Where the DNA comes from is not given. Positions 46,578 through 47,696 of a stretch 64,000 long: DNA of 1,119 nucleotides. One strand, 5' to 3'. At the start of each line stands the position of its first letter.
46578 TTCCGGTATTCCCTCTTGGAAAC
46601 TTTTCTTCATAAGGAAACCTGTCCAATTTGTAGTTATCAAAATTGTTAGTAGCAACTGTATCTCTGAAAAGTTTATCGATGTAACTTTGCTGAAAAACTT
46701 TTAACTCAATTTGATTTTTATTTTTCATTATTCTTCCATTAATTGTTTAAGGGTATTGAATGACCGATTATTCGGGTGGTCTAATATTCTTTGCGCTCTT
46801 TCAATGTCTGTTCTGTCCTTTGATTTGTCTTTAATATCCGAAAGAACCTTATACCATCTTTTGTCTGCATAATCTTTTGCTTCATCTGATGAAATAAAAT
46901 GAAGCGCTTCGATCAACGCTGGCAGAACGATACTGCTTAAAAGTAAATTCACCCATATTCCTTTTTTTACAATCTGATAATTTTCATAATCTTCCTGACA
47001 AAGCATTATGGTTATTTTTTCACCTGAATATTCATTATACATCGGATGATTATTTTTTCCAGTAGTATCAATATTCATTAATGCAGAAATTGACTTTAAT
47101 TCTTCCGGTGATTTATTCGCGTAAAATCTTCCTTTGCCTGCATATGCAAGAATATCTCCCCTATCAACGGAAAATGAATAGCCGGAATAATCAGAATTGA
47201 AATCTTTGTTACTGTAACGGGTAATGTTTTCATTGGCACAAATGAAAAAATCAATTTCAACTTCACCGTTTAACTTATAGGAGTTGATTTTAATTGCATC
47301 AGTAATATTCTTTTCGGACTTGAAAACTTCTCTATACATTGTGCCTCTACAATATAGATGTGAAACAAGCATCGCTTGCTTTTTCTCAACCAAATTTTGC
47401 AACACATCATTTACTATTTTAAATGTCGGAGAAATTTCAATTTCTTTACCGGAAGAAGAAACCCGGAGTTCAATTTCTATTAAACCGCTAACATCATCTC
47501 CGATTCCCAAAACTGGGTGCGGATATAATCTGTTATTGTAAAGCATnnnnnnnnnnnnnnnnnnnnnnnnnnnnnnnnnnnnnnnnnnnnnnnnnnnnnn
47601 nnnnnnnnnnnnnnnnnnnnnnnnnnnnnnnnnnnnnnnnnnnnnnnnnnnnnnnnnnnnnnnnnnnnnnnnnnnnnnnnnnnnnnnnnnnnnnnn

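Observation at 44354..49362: Candidate undescribed restriction/defence module: Vsr–Dcm convergent with a translationally coupled three-gene operon led by a MORC/MutL-like GHKL ATPase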

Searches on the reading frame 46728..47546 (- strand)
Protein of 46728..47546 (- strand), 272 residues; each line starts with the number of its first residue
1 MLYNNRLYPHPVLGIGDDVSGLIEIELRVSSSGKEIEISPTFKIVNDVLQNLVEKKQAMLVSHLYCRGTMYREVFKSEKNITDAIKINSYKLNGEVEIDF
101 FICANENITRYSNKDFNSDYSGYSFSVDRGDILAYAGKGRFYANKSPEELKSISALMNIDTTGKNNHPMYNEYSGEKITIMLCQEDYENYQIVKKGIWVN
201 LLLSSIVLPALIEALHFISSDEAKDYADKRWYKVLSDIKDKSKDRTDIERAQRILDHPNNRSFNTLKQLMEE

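Call 3: search_protein_families(library=pfam, proteins=[window:46728-47546:-], max_evalue=0.1)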
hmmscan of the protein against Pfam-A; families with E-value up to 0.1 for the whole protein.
window:46728-47546:- (272 aa): 2 families
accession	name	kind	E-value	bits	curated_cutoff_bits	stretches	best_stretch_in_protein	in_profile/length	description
PF25488.1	RNaseT2L_C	-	0.04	14.5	27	0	75-149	36-97/119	RNase T2-like C-terminal domain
PF20356.3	DUF6651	-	0.056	14.5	27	0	115-154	37-77/113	Family of unknown function (DUF6651)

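Call 4: search_protein_families(library=padloc, proteins=[window:46728-47546:-], max_evalue=0.1)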
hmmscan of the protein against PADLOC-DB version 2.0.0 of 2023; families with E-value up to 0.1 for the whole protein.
window:46728-47546:- (272 aa): 1 family
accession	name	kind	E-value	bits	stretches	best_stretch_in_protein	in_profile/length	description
PDLC04583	PDC-M33B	-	2.3e-63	212.3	1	1-270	1-283/289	-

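Call 5: search_protein_families(library=ncbifam, proteins=[window:46728-47546:-], max_evalue=0.1)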
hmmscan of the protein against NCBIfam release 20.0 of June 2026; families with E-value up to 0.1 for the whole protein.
window:46728-47546:- (272 aa): 0 families

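Call 10: search_solved_structures(query=window:46728-47546:-, max_evalue=10)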
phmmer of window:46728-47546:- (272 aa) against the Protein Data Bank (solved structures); distinct sequences matched with E-value up to 10: 2.
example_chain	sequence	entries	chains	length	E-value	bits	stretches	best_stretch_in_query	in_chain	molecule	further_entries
3tau_A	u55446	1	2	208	0.71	12.5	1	13-71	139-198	Guanylate kinase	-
1wxq_A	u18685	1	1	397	1.3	11.7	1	127-198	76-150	GTP-binding protein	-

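Call 13: find_homologous_proteins(query=window:46728-47546:-)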
Query window:46728-47546:- (272 aa): 151 proteins with E <= 0.001 among 1060 candidates; the best 120 are listed.
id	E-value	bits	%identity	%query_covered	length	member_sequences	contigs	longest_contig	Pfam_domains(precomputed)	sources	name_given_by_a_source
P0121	4.5e-177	605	100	100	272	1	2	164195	-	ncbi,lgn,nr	ncbi:MAG: hypothetical protein HYY40_02695 [Bacteroidetes bacterium]|nr:hypothetical protein [Bacter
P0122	2.6e-147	507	82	100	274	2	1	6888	-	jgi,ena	-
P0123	1.3e-145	502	80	100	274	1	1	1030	-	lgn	-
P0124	8.2e-144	496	80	100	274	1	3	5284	-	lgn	-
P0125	4.7e-143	493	79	100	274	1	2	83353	-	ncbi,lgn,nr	ncbi:MAG TPA: hypothetical protein VG847_13045 [Chitinophagaceae bacterium]|nr:hypothetical protein 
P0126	9.6e-133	460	72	100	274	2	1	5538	-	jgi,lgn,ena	-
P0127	1.4e-131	456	72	100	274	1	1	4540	-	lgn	-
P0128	2.6e-131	455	72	100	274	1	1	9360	-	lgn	-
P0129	1.9e-129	449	75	100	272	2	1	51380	-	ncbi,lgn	-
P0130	5.7e-129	447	72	100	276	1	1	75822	-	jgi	jgi:hypothetical protein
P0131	5.8e-128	444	70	100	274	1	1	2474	-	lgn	-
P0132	8.4e-125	433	68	100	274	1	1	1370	-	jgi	jgi:hypothetical protein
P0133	5.1e-121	421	67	100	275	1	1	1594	-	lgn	-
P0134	4.0e-120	418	67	100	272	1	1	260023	-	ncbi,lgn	-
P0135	1.2e-119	417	73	91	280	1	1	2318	-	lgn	-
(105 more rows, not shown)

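Call 56: search_protein_representatives(alignment_id=A4)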
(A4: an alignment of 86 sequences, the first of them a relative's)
Query: 86 sequences, 274 profile positions. Proteins with E-value up to 0.001 (for the whole library): 2686; up to 1e-10: 2047; up to 1e-30: 674. The best 150 are listed.
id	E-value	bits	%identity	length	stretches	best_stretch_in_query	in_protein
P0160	1.4e-121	421.3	-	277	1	1-273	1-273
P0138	2.4e-118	410.7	-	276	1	1-271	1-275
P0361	4.7e-112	390.0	-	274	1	1-272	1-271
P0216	1.7e-111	388.2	-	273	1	1-271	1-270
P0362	5.4e-107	373.4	-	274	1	1-272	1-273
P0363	6.2e-93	327.3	-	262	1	13-273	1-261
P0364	7.2e-91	320.6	-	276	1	1-267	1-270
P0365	3.3e-88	311.8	-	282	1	5-272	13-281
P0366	1.7e-76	273.4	-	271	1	1-269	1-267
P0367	9.1e-76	271.0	-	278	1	1-272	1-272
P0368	8.3e-72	258.0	-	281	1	1-272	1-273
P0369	1.9e-70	253.6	-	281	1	1-272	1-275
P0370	3.4e-68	246.2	-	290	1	1-269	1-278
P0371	2.1e-67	243.6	-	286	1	1-269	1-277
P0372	3.2e-67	243.0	-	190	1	85-272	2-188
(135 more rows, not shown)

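Call 92: predict_structure(alignment_id=A4)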
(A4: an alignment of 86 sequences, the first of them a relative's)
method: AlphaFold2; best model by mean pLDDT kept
length: 272 residues; sequences in the alignment: 86
mean_pLDDT: 88.3   pTM: 0.52
mean pLDDT of the five models: 88.3, 87.5, 87.3, 84.8, 84.5
residues with pLDDT >= 90: 165; 70-90: 89; 50-70: 9; < 50: 9
segments of 3 or more residues with pLDDT < 50: 1-3, 146-151
pLDDT, mean of each block of 10 residues (from residue 1): 66 92 92 88 94 95 90 91 86 91 96 91 92 95 59 76 95 93 94 78 91 95 93 90 91 87 86 81
secondary structure, 60 per line:
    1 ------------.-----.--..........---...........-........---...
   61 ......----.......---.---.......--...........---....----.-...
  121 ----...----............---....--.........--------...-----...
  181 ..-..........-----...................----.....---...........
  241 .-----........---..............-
elements in order: E22-31 E35-45 H47-54 E58-66 E71-77 E85-88 E94-104 E108-111 E125-127 E132-143 H147-150 H153-156 E157-161 E170-172 E178-182 H184-193 H199-217 H222-226 H230-241 H247-254 H258-271
